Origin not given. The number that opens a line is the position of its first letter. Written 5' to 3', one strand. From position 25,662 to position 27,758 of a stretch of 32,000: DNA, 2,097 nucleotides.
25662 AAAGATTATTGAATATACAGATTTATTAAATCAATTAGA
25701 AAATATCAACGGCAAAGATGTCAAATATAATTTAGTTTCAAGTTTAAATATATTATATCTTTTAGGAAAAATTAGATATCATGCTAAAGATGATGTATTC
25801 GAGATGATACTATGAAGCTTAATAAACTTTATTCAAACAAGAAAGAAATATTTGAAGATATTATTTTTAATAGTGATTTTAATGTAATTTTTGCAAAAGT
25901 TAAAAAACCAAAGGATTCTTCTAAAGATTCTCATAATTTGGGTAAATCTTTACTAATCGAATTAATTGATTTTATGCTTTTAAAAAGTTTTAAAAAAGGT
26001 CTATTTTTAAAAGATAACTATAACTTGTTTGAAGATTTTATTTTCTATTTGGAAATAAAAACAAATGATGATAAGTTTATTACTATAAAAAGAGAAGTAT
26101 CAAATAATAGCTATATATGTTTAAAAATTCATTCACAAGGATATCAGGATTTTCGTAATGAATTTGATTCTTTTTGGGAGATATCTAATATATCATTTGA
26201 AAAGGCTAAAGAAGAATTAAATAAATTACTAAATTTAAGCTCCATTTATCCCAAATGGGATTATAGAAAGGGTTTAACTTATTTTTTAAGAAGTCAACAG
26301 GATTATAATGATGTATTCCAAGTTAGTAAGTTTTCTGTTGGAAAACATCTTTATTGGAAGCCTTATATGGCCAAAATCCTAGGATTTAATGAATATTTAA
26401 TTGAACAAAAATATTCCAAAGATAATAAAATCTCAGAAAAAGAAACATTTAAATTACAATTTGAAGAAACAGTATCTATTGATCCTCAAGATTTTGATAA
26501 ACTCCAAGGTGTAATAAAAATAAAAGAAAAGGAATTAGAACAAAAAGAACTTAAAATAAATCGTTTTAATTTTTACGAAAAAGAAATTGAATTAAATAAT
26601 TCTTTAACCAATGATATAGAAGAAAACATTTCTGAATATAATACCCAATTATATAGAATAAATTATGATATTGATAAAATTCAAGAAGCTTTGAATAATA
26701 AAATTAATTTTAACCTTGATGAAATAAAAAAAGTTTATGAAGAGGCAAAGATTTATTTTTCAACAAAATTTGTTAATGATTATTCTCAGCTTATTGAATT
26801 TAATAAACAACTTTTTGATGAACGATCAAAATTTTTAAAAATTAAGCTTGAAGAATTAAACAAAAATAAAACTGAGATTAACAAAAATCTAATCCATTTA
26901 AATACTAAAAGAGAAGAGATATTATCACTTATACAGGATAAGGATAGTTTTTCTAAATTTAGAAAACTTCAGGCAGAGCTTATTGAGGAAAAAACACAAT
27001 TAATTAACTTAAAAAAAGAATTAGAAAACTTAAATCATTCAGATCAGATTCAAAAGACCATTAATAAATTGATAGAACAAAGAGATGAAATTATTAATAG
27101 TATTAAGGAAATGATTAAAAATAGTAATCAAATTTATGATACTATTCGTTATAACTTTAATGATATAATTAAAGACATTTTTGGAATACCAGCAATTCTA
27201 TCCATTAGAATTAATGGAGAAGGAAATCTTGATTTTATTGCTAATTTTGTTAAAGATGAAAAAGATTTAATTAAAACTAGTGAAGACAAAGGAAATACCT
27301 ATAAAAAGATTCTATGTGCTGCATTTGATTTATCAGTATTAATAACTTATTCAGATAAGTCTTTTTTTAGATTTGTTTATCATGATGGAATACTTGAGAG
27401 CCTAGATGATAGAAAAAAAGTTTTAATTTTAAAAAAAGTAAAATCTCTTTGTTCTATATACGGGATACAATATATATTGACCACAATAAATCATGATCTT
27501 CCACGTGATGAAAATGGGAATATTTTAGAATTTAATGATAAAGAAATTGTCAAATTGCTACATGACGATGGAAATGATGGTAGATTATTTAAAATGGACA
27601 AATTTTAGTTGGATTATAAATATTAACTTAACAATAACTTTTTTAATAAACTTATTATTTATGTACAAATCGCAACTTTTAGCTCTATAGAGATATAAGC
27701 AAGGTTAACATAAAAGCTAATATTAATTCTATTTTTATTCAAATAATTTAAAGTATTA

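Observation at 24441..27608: RHH + Mrr-like nuclease + 78-aa protein + coiled-coil ABC ATPase: a highly divergent Lamassu/ABC-3C-like module in a small-genome archaeon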

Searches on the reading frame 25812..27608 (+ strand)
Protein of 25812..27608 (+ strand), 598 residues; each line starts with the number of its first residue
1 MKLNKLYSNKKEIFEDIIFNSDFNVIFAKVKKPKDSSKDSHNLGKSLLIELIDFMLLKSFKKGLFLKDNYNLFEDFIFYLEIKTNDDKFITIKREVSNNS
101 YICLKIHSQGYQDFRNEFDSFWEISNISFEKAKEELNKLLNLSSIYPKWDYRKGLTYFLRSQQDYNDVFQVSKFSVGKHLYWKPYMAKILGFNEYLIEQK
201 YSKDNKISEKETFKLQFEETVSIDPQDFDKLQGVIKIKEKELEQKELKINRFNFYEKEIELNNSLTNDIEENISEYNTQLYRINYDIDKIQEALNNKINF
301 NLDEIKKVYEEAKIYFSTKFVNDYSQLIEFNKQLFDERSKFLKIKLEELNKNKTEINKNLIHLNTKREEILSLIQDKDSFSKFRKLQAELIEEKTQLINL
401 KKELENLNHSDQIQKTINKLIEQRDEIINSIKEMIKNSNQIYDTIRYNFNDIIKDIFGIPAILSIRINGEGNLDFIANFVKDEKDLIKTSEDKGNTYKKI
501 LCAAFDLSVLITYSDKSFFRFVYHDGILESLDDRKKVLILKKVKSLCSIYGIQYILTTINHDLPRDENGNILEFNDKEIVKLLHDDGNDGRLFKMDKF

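Call 3: search_protein_families(library=pfam, proteins=[window:25812-27608:+], max_evalue=1)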
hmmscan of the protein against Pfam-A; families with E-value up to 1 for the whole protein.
window:25812-27608:+ (598 aa): 1 family
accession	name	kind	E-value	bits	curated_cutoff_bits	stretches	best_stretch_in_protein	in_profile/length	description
PF10088.15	DUF2326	-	1.2e-22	80.5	28.7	1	456-596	5-140/141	Uncharacterised protein conserved in bacteria (DUF2326)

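Call 4: search_protein_families(library=padloc, proteins=[window:25812-27608:+], max_evalue=1)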
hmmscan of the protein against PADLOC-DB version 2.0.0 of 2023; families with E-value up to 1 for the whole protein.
window:25812-27608:+ (598 aa): 3 families
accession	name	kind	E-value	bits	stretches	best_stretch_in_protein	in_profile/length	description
PDLC04774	PDC-M68B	-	1e-51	174.2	1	3-593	2-577/581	-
PDLC03859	LmuB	-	3e-05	21.4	1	2-482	4-505/611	-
PDLC03864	LmuB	-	0.043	10.3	1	338-478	412-553/657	-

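Call 5: search_protein_families(library=ncbifam, proteins=[window:25812-27608:+], max_evalue=1)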
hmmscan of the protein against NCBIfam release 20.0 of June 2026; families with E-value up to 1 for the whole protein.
window:25812-27608:+ (598 aa): 3 families
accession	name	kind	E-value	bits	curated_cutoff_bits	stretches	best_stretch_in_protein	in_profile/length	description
NF052504.1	sll1863_fam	domain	0.0013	18.9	35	1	384-455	7-80/93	sll1863 family stress response protein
NF045780.1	TrlF_fam_ATP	equivalog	0.0016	17.3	350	1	197-498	435-749/944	TrlF family AAA-like ATPase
TIGR00996.1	Mtu_fam_mce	paralog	0.38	9.9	140.5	1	400-475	139-213/291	MCE family protein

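Call 18: find_homologous_proteins(query=window:25812-27608:+, max_evalue=0.00001)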
Query window:25812-27608:+ (598 aa): 490 proteins with E <= 0.00001 among 8000 candidates; the best 120 are listed.
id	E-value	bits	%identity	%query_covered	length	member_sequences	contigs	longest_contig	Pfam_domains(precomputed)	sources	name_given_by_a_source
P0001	0.0e+0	1186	100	93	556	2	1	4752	PF10088.16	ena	-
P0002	0.0e+0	1024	79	100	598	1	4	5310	PF10088.16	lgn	-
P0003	9.1e-293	990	77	100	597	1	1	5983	PF10088.16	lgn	-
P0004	2.5e-281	953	74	100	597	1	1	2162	PF10088.16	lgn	-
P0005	9.8e-277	937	74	100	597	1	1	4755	PF10088.16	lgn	-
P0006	1.1e-275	934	73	100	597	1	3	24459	PF10088.16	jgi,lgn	-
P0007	2.7e-274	929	73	100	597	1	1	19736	PF10088.16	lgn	-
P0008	1.0e-270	918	71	100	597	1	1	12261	PF10088.16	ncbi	-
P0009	7.3e-266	902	70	100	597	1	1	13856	PF10088.16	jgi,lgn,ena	-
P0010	5.4e-183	628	52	100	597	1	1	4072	PF10088.16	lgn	-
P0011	1.8e-182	626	51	100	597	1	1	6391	PF10088.16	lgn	-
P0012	1.1e-179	617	49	100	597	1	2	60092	PF10088.16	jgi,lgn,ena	-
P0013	2.9e-179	616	47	100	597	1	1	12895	PF10088.16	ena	-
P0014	9.9e-179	614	49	100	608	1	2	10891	PF10088.16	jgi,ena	-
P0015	2.1e-175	603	46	100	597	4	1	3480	PF25994.1,PF10088.16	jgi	jgi:uncharacterized protein YydD (DUF2326 family)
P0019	4.2e-170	585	50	100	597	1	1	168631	PF10088.16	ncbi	-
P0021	3.9e-167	576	49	100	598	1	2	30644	PF10088.16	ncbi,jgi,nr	ncbi:MAG: DUF2326 domain-containing protein [Candidatus Woesearchaeota archaeon]|jgi:uncharacterized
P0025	1.6e-156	541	42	100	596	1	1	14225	PF10088.16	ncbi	-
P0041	1.0e-138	482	44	99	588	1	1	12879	PF10088.16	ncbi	-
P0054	1.5e-136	475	42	99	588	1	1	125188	PF10088.16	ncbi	-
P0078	1.9e-133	464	43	99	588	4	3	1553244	PF10088.16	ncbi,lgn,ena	-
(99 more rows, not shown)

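Call 19: find_encoding_contigs(protein=window:25812-27608:+, flank=10000, max_places=6)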
Protein window:25812-27608:+ (598 aa): 5 contigs read that carry it; 4 places shown.
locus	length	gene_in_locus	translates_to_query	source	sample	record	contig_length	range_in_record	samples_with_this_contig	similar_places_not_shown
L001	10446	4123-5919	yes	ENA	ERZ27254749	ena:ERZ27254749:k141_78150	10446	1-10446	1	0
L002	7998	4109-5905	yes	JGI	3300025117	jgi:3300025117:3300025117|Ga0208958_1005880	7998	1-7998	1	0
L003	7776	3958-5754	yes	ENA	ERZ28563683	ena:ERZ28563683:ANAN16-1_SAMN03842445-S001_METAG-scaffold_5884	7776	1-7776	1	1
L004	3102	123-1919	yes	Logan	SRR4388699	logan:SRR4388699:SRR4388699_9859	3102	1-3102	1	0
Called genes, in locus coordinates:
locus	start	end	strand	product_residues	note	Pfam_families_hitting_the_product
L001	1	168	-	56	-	?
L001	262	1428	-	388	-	PF01609:DDE_Tnp_1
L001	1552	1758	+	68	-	-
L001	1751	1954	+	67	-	-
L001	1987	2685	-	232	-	-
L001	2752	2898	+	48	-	-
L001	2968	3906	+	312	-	PF20279:CTD12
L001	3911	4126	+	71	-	PF20293:MC6 (weak), PF20295:MC8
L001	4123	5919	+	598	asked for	PF10088:DUF2326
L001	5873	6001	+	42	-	-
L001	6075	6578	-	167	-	-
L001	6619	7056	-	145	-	PF10107:Endonuc_Holl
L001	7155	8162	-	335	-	PF01609:DDE_Tnp_1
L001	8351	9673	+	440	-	PF13191:AAA_16 (weak)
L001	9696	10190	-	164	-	-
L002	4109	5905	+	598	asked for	PF10088:DUF2326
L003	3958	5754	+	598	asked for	PF10088:DUF2326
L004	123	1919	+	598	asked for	PF10088:DUF2326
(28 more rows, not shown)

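Call 24: list_cluster_members(proteins=[P0008, P0019, P0025, P0041, P0054, P0078, P0128, P0143])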
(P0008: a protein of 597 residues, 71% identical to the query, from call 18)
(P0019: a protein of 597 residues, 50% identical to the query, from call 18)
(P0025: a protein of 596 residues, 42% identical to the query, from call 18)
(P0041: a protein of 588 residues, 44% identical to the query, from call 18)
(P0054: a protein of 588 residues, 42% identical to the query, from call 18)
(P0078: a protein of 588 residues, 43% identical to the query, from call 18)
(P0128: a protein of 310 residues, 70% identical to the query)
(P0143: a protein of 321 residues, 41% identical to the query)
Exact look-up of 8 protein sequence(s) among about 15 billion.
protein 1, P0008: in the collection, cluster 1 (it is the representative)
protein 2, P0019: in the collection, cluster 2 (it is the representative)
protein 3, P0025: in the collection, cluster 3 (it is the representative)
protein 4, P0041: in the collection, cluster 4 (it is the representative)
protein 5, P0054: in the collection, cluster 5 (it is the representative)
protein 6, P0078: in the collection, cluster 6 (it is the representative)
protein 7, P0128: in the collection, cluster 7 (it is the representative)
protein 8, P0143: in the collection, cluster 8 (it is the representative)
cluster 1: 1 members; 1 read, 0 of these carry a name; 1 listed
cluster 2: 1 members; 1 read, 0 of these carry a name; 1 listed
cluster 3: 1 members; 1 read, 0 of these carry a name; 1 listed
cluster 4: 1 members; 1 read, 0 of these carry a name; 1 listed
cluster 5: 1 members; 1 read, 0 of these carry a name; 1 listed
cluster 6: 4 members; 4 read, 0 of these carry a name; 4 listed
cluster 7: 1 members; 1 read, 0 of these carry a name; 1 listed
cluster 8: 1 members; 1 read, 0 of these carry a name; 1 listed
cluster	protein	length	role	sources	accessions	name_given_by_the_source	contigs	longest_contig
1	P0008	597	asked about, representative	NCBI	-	-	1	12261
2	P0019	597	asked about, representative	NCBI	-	-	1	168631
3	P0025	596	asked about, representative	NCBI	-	-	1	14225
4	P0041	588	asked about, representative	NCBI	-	-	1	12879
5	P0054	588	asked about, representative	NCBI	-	-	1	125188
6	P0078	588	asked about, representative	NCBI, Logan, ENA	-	-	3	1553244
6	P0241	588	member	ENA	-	-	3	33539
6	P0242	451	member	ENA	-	-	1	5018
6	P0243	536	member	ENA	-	-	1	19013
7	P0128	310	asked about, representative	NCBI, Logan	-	-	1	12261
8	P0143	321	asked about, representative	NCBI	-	-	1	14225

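Call 26: find_related_loci(query=A1, collection=genome_contigs, flank=6000)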
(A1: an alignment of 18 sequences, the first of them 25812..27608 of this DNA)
Query A1 (598 aa) in genome_contigs; peptide patterns used: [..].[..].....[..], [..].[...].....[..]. (x = any residue, [..] = any of these).
556 stretches matched a pattern; 540 encode a relative of the query (tblastn E <= 1e-3); the best 80 are kept; 80 distinct loci.
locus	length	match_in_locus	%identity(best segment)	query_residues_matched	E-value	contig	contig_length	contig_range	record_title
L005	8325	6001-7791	71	1-598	0e+0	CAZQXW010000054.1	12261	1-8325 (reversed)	MAG TPA_asm: uncultured Thermoplasmatales archaeon isolate SRP332253_co2_211 genome assembly, contig: NODE_5073_length_1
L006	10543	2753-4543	49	1-598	0e+0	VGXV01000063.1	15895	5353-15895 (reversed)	MAG: Planctomycetota bacterium isolate K_DeepCast_100m_m2_328 K_DeepCast_100m_m2_328_Ga0194127_10004982, whole genome sh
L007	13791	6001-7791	45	1-598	0e+0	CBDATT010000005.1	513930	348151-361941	MAG: Isosphaeraceae bacterium isolate 9c250b06-874d-4bc7-8871-011532c8d4be genome assembly, contig: contig_5, whole geno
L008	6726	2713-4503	46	1-598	2e-168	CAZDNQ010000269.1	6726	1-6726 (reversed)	MAG TPA_asm: uncultured Victivallis sp. isolate SRP089250_co1_121 genome assembly, contig: NODE_21513_length_6726_cov_4.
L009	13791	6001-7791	42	1-598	4e-165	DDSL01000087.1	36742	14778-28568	MAG TPA_asm: Chthonomonas sp. UBA2391 UBA2391_contig_34338, whole genome shotgun sequence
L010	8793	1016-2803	42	1-598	1e-163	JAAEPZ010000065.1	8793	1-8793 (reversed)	MAG: bacterium isolate Gpa_5 GpaG_CONTIG282936, whole genome shotgun sequence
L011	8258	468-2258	42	1-598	3e-159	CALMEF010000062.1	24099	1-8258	MAG TPA_asm: uncultured Armatimonadetes bacterium isolate SRR2107210_bin.46_CONCOCT_v1.1_MAG genome assembly, contig: ER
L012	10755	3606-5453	43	1-598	6e-150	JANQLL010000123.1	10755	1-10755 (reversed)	MAG: Candidatus Gastranaerophilales bacterium isolate PL25a_bin.58 k99_789493, whole genome shotgun sequence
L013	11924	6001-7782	41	1-598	4e-148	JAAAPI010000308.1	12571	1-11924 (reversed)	MAG: Verrucomicrobia bacterium isolate GSL.Bin9 NODE_3841_length_12571_cov_0.49004, whole genome shotgun sequence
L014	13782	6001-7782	40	1-598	2e-145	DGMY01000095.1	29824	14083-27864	MAG TPA_asm: Opitutia bacterium UBA4506 UBA4506_contig_2070, whole genome shotgun sequence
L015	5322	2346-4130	43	1-598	8e-147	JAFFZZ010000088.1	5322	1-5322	MAG: Candidatus Babeliaceae bacterium isolate Zod_maxbin_2.173 k87_11654980, whole genome shotgun sequence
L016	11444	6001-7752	44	1-593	4e-145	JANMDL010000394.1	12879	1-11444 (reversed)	MAG: Chitinophagales bacterium isolate OTE_75_metabat_16 OTE_75_k141_1884955, whole genome shotgun sequence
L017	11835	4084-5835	42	1-593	1e-143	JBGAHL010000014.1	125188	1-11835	MAG: Saprospiraceae bacterium isolate MAG_MBR_H125.74 MBRH125-74_opera_contig_782, whole genome shotgun sequence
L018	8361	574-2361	40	1-598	8e-144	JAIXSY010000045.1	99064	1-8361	MAG: Verrucomicrobiaceae bacterium isolate C8_MAG_00019 pond_C8_MAG_00019_000000000054, whole genome shotgun sequence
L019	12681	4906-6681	42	1-593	4e-143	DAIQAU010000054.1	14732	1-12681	MAG TPA_asm: Bacteriovorax sp. isolate CTOTU24849 NODE_515_length_14732_cov_28.941677, whole genome shotgun sequence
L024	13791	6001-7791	38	1-598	6e-140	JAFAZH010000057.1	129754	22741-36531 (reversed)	MAG: Abditibacteriaceae bacterium isolate CP_BM_RX_R8_36 BM_RX_R8_k147_3078546, whole genome shotgun sequence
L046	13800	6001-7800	37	1-598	4e-134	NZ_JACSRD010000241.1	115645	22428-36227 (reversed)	MAG: Prosthecobacter sp. isolate VE4 contig-70_58, whole genome shotgun sequence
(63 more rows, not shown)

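Call 33: predict_structure(alignment_id=A1)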
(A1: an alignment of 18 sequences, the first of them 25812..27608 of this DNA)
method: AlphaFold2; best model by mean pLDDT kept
length: 598 residues; sequences in the alignment: 18
mean_pLDDT: 86.0   pTM: 0.70
mean pLDDT of the five models: 86.0, 85.6, 84.4, 83.4, 82.6
residues with pLDDT >= 90: 276; 70-90: 256; 50-70: 62; < 50: 4
segments of 3 or more residues with pLDDT < 50: 491-493
pLDDT, mean of each block of 10 residues (from residue 1): 97 96 93 64 84 95 92 97 96 94 96 92 95 95 87 86 82 61 89 93 93 88 72 87 80 69 80 89 90 74 73 66 73 82 89 88 81 69 78 88 87 93 96 94 96 91 87 84 62 65 95 94 92 90 95 94 86 89 91 90
secondary structure, 60 per line:
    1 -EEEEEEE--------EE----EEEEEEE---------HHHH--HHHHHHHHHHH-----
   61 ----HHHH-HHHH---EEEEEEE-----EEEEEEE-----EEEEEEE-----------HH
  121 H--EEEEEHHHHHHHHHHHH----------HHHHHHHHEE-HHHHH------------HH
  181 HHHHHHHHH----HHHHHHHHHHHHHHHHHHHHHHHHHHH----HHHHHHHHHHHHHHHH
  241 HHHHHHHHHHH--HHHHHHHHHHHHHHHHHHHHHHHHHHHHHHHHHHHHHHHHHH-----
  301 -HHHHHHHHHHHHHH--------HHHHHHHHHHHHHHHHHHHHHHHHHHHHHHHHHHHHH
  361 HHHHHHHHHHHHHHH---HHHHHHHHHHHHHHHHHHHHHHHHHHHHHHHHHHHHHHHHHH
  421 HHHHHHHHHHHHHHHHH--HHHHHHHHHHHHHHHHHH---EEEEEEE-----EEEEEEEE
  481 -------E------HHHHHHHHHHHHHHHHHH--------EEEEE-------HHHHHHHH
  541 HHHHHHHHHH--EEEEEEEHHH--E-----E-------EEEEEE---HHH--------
elements in order: E2-8 E23-29 H39-42 H45-55 H65-68 H70-73 E77-83 E89-95 E101-107 E124-128 H129-140 H151-158 H162-166 H179-189 H194-220 H225-251 H254-295 H302-315 H324-375 H379-437 H440-457 E461-467 E473-480 H495-512 E521-525 H533-550 E553-559 E579-584

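Call 35: search_solved_structures(query=A1, max_evalue=1)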
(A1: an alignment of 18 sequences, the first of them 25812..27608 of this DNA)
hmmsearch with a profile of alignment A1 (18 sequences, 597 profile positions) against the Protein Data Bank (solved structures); distinct sequences matched with E-value up to 1: 11.
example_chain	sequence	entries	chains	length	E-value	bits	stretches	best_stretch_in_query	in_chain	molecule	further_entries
3wpr_A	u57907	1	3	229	0.1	14.2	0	257-293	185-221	Trimeric autotransporter adhesin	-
2xzr_A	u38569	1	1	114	0.11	14.1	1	194-293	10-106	IMMUNOGLOBULIN-BINDING PROTEIN EIBD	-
9rgx_A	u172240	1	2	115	0.14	13.8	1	352-430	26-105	sc-apCC3-ACW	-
7saf_A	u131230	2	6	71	0.19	13.4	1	267-331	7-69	General control transcription factor GCN4/M protein chimera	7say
5fd9_A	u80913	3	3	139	0.2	13.2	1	340-447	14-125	Vacuolar-sorting protein SNF7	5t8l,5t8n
5fd7_A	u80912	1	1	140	0.21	13.2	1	340-447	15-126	Vacuolar-sorting protein SNF7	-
9jsd_A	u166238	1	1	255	0.71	11.4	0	340-447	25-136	Vacuolar-sorting protein SNF7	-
6icr_A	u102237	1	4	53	0.78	11.3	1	334-378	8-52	Coronin-like protein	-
8hio_A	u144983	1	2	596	0.82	11.2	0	273-383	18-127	Cas12m2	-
8hhl_A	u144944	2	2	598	0.82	11.2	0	273-383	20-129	Cas12m2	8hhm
9cin_A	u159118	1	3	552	0.83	11.2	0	241-295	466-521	Fusion glycoprotein F0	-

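Call 39: find_encoding_contigs(protein=P0006, flank=6000, max_places=2)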
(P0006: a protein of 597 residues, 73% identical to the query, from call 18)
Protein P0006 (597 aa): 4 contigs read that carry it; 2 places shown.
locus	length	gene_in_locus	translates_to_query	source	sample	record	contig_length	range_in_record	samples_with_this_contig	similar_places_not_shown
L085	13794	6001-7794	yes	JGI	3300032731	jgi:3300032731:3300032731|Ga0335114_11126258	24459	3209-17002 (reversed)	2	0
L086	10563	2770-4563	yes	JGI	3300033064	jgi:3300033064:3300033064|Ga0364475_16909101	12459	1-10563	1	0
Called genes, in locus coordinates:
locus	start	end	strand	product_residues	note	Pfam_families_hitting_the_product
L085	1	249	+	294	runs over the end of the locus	-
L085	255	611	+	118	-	-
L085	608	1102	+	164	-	-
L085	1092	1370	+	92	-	-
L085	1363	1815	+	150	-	-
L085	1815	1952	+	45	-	-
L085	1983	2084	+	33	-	-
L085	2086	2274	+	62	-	-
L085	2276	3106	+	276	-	PF01478:Peptidase_A24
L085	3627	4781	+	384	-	-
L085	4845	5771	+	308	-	PF20279:CTD12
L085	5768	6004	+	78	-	PF20292:MC7 (weak), PF20293:MC6, PF20295:MC8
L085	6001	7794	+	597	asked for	PF10088:DUF2326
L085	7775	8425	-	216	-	PF01170:UPF0020 (faint), PF01555:N6_N4_Mtase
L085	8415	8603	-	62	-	-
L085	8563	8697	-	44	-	-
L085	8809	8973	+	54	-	-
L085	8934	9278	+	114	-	PF04956:TrbC, PF18895:T4SS_pilin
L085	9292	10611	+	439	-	-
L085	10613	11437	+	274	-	-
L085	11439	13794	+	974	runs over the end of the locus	PF26593:TraC-like, PF01935:DUF87, PF19044:P-loop_TraG, PF12846:AAA_10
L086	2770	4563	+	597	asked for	PF10088:DUF2326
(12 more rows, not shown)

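Call 40: find_encoding_contigs(protein=P0007, flank=6000, max_places=2)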
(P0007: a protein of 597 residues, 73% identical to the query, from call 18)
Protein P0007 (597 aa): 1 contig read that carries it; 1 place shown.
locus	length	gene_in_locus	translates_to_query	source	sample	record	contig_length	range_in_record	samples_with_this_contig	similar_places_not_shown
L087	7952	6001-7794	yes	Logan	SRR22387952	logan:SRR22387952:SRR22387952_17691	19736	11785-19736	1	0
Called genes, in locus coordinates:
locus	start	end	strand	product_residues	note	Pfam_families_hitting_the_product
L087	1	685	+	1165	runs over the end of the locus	PF02384:N6_Mtase (faint), PF01170:UPF0020 (faint), PF20473:MmeI_Mtase, PF07669:Eco57I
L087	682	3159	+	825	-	PF08665:PglZ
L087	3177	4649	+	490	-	PF20442:BrxL_N, PF13337:BrxL_ATPase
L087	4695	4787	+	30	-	-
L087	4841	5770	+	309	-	PF20279:CTD12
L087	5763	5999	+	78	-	PF20293:MC6 (weak), PF20295:MC8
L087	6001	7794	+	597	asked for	PF10088:DUF2326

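Call 41: find_encoding_contigs(protein=P0002, flank=6000, max_places=2)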
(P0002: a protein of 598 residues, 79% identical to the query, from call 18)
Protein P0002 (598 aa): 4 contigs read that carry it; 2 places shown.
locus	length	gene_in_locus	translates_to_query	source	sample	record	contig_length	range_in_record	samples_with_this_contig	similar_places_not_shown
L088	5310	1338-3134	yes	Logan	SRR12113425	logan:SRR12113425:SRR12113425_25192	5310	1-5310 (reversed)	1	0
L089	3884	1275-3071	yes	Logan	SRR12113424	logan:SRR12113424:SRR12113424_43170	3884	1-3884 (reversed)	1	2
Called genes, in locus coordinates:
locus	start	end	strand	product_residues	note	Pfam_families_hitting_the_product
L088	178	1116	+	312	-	PF04471:Mrr_cat (weak), PF20279:CTD12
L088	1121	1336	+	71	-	PF20293:MC6 (weak), PF20295:MC8 (weak)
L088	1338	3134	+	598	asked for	PF10088:DUF2326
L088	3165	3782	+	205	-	-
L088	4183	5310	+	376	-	?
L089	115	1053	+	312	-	PF04471:Mrr_cat (weak), PF20279:CTD12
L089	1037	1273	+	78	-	PF20293:MC6, PF20295:MC8 (weak)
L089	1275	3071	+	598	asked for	PF10088:DUF2326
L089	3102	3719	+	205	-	-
